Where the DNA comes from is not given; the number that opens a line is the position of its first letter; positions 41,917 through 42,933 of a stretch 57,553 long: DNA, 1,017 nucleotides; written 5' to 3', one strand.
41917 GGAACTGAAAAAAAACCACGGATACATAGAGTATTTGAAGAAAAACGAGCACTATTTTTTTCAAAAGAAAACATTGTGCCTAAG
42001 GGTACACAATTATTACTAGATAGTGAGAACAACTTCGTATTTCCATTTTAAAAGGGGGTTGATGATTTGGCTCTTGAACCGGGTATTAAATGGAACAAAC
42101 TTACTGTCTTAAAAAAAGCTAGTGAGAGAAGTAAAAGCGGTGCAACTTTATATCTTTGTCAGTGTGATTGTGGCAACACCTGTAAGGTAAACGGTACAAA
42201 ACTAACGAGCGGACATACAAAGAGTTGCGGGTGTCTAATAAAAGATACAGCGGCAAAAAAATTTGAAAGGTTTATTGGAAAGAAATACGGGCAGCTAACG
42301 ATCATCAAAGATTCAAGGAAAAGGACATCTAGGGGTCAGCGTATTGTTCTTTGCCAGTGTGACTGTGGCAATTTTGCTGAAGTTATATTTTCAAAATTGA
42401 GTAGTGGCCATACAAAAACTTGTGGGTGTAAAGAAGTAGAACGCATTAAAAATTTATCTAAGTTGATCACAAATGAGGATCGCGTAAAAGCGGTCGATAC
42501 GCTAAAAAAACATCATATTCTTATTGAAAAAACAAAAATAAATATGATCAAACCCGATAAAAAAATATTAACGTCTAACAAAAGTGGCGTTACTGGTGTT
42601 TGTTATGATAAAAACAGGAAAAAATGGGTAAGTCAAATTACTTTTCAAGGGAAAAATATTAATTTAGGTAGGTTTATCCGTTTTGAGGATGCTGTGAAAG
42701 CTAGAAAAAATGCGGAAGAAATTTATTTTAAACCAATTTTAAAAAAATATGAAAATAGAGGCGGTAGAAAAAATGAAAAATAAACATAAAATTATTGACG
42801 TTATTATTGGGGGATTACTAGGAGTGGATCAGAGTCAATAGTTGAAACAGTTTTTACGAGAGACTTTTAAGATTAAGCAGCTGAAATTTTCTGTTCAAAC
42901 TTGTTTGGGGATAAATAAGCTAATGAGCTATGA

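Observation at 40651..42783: Orphan Cas5-like RAMP gene followed by a double zinc-ribbon/AP2 protein, with no other cas genes or CRISPR array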

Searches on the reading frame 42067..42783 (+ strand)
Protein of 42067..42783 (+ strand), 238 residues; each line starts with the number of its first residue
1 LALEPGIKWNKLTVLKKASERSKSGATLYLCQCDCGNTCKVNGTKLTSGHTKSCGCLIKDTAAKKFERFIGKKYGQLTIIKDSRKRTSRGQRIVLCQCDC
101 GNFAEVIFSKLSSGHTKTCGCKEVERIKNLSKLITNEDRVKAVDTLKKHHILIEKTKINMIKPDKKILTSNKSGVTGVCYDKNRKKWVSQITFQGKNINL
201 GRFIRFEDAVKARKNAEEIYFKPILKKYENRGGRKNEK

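Call 3: search_protein_families(library=pfam, proteins=[window:42067-42783:+], max_evalue=1)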
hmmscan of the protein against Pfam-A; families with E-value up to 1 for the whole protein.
window:42067-42783:+ (238 aa): 3 families
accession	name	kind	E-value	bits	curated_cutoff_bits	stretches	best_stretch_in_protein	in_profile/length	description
PF00847.26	AP2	-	8.7e-05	23.2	33.3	1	173-209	1-40/54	AP2 domain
PF09082.15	DUF1922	-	0.035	14.7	30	1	95-148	4-53/56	Domain of unknown function (DUF1922)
PF17556.7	MIT_LIKE_ACTX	-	0.048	14.7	27.5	1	18-43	35-60/68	MIT-like atracotoxin family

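Call 4: search_protein_families(library=ncbifam, proteins=[window:42067-42783:+], max_evalue=1)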
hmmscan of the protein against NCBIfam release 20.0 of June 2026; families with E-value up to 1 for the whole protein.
window:42067-42783:+ (238 aa): 1 family
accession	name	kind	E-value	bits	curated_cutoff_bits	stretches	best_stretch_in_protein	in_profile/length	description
NF035954.1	ocin_CA_C0660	subfamily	0.56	10.3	60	0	94-130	19-55/64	CA_C0660 family putative sactipeptide bacteriocin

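Call 46: search_protein_families(library=phrogs, proteins=[window:42067-42783:+], max_evalue=0.01)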
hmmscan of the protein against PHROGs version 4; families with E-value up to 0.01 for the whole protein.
window:42067-42783:+ (238 aa): 10 families
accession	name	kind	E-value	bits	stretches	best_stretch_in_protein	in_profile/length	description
phrog_374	-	DNA, RNA and nucleotide metabolism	1.1e-46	160.9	3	6-64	199-257/617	HNH endonuclease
phrog_13470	-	DNA, RNA and nucleotide metabolism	4.2e-23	83.2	1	63-230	6-152/152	HNH endonuclease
phrog_99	-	DNA, RNA and nucleotide metabolism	5.4e-17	63.5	1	169-224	209-263/383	HNH endonuclease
phrog_4578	-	DNA, RNA and nucleotide metabolism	7.4e-13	49.5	1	166-233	60-127/130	HNH endonuclease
phrog_22195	-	unknown function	1.8e-08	35.3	1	65-128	6-64/148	-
phrog_27240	-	unknown function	2.8e-08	35.2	2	8-65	11-64/132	-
phrog_953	-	DNA, RNA and nucleotide metabolism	5.5e-08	33.5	1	170-229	310-370/420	HNH endonuclease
phrog_24751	-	DNA, RNA and nucleotide metabolism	3.4e-07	31.4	1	173-222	9-58/65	HNH endonuclease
phrog_3593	-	DNA, RNA and nucleotide metabolism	1.9e-06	28.7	1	169-215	145-191/210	HNH endonuclease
phrog_18493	-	unknown function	0.00011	23.3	1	63-135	54-122/136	-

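Call 53: find_homologous_proteins(query=window:42067-42783:+)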
Query window:42067-42783:+ (238 aa): 1725 proteins with E <= 0.001 among 2049 candidates; the best 120 are listed.
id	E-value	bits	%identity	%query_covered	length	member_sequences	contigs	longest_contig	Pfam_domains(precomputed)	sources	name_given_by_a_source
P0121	1.3e-142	491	100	94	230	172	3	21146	-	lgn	-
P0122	6.5e-72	260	39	94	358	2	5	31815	PF00847.27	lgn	-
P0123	2.7e-68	248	55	95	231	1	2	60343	-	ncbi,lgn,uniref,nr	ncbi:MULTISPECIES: AP2 domain-containing protein [Listeria]|uniref:AP2 domain-containing protein n=1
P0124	1.3e-62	230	45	52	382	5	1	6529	-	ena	-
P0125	9.4e-61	224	38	95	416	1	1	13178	-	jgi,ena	-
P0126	1.5e-58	216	41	52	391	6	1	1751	-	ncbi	-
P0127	3.9e-57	212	42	49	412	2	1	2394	-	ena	-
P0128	2.6e-53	199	32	94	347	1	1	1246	-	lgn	-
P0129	5.7e-52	195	37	91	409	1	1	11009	-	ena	-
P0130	1.3e-50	190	37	60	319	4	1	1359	-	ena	-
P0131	2.1e-50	190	39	94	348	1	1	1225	-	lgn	-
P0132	8.2e-50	188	32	97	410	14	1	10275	-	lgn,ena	-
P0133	4.7e-49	185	36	91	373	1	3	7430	PF20137.5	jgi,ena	-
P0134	3.0e-48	183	38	94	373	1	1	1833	PF20137.5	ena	-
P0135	3.5e-48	182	42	54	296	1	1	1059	PF19237.4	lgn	-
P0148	4.3e-44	169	32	90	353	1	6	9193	PF00847.27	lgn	-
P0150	5.7e-44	169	38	94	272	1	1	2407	PF00847.27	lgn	-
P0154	4.5e-43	166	37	90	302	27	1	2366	PF00847.27,PF20137.5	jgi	-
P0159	1.6e-42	164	43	93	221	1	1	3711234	PF00847.27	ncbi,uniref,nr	ncbi:AP2 domain-containing protein [Acetobacterium wieringae]|uniref:AP2 domain-containing protein n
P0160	2.3e-42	163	31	97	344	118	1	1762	PF00847.27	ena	-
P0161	5.6e-42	162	32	97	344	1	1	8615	PF00847.27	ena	-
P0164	1.2e-41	161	38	90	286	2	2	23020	PF00847.27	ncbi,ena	-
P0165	1.4e-41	161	31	97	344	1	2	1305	PF00847.27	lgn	-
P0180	8.5e-40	155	37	98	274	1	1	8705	PF00847.27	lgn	-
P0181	8.8e-40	155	38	94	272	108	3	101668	PF00847.27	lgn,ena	-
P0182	1.0e-39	155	38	95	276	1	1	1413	PF00847.27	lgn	-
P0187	3.7e-39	153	31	91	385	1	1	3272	PF00847.27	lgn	-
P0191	1.1e-38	151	37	94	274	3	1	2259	PF00847.27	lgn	-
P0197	2.0e-38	150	34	97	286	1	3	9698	PF00847.27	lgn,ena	-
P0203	6.0e-38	149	41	94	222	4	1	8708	PF00847.27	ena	-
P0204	9.1e-38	148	38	91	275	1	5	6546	PF00847.27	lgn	-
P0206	1.5e-37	148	37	84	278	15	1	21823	PF00847.27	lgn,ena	-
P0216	6.1e-37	146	33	95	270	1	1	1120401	PF00847.27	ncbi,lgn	-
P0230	2.8e-36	143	34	66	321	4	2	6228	PF00847.27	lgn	-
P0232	3.2e-36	143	38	97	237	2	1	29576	PF00847.27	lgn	-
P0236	4.7e-36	143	35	66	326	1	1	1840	PF00847.27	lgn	-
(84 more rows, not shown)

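Call 62: search_protein_families(library=padloc, proteins=[window:42067-42783:+], max_evalue=0.001)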
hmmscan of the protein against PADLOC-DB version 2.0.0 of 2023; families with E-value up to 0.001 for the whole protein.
window:42067-42783:+ (238 aa): 0 families

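Call 89: predict_structure(alignment_id=A5)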
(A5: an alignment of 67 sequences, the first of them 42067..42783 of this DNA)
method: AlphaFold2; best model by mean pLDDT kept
length: 238 residues; sequences in the alignment: 67
mean_pLDDT: 92.8   pTM: 0.63
mean pLDDT of the five models: 92.8, 91.8, 91.2, 91.1, 90.1
residues with pLDDT >= 90: 189; 70-90: 40; 50-70: 5; < 50: 4
segments of 3 or more residues with pLDDT < 50: 236-238
pLDDT, mean of each block of 10 residues (from residue 1): 89 98 97 98 96 95 95 98 96 98 98 97 93 89 79 86 89 96 98 96 98 97 91 54
secondary structure, 60 per line:
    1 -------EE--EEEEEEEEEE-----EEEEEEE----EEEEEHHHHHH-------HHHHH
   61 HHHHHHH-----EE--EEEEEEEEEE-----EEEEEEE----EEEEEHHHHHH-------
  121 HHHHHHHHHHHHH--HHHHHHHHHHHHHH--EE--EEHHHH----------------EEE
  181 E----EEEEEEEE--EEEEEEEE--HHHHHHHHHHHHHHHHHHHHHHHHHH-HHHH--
elements in order: E12-21 E27-33 E38-42 H43-48 H56-67 E77-86 E92-98 E103-107 H108-113 H121-133 H136-149 H158-161 E178-181 E186-193 E196-203 H206-231 H233-236

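Call 91: fold_search(model_id=the predicted structure, library=pdb)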
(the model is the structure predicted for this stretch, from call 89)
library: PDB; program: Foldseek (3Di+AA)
matches with E <= 10: 634; with E <= 0.001: 0
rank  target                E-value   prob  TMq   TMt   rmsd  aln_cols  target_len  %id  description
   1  1q4o_A                7.0e-02  0.14  0.10  0.11  15.3       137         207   12  The structure of the polo box domain of human Plk1 (released 2003-11-11)
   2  7et5                  1.1e-01  1.00  0.15  0.34   3.3        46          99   26  Crystal structure of Arabidopsis TEM1 AP2 domain (released 2021-09-15)
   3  4lkm_A                1.1e-01  0.13  0.10  0.10  18.9       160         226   11  Crystal structure of Plk1 Polo-box domain in complex with PL-74 (released 2013-12-11)
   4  9hqv_Yn               1.2e-01  1.00  0.19  0.22   2.1        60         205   27  Cryo-EM structure of the small subunit of the mitochondrial ribosome from Toxoplasma gondii (released 2025-06-11)
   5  7t4s_D                1.3e-01  0.23  0.14  0.19  15.9       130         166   15  CryoEM structure of the HCMV Pentamer gH/gL/UL128/UL130/UL131A in complex with NRP2 and neutralizing fabs 8I21 and 13H (released 2022-03-23)
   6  4hy2_A                1.3e-01  0.08  0.11  0.12  15.6       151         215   13  Crystal structure of Plk1 Polo-box domain in complex with PL-42 (released 2013-04-03)
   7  5nn2                  1.5e-01  0.09  0.09  0.10  15.5       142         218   14  The structure of the polo-box domain (PBD) of Plk1 in complex with Z228588490 (released 2018-02-21)
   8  7t4q_D                1.6e-01  0.23  0.14  0.20  15.8       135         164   15  CryoEM structure of the HCMV Pentamer gH/gL/UL128/UL130/UL131A in complex with neutralizing fabs 2C12, 7I13 and 13H11 (released 2022-03-23)
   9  7zpk_C                1.6e-01  0.10  0.14  0.14  20.0       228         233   11  Mammalian Dicer in the "pre-dicing state" with pre-miR-15a substrate and TARBP2 subunit (released 2022-11-16)
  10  4o9w_A                1.7e-01  0.11  0.10  0.10  15.9       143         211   12  Crystal structure of polo-like kinase(PLK1)PBD in complex with phospho peptide (released 2014-08-13)
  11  4lkl_A                1.7e-01  0.11  0.10  0.10  15.9       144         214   12  Crystal structure of Plk1 Polo-box domain in complex with PL-55 (released 2013-12-11)
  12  4hco_A                1.9e-01  0.11  0.10  0.10  15.8       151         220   12  Human Plk1-PBD in complex with Thymoquinone at the phophopeptide binding site (released 2012-10-10)
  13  6woo_EE               2.0e-01  0.20  0.12  0.12  13.1       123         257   15  CryoEM structure of yeast 80S ribosome with Met-tRNAiMet, eIF5B, and GDP (released 2020-09-23)
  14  7t4r_N                2.0e-01  0.18  0.14  0.19  16.4       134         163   13  CryoEM structure of the HCMV Pentamer gH/gL/UL128/UL130/UL131A in complex with THBD and neutralizing fabs MSL-109 and  (released 2022-03-23)
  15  9qmo                  2.0e-01  0.08  0.09  0.09  16.3       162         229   12  PLK1 PBD apo protein at 1.6A (released 2026-02-25)
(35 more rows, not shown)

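Call 96: find_encoding_contigs(protein=P0123, flank=6000, max_places=2)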
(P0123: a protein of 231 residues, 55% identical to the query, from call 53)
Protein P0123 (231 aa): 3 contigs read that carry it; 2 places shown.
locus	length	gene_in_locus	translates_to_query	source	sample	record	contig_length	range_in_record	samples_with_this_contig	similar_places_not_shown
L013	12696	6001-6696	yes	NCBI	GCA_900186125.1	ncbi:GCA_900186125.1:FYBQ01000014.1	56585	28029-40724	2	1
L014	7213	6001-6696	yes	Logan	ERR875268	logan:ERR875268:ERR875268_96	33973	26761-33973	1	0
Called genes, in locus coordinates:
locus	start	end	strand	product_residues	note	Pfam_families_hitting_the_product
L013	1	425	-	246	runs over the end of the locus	-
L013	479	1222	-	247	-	-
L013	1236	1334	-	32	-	-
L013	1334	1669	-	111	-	-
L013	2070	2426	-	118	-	-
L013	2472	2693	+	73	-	-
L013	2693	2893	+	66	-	-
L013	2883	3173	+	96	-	-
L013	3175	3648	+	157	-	-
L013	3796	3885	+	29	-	-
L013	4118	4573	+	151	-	-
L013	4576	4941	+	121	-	-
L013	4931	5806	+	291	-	-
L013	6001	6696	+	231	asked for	-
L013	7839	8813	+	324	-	PF14130:Cap4_nuclease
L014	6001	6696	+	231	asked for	-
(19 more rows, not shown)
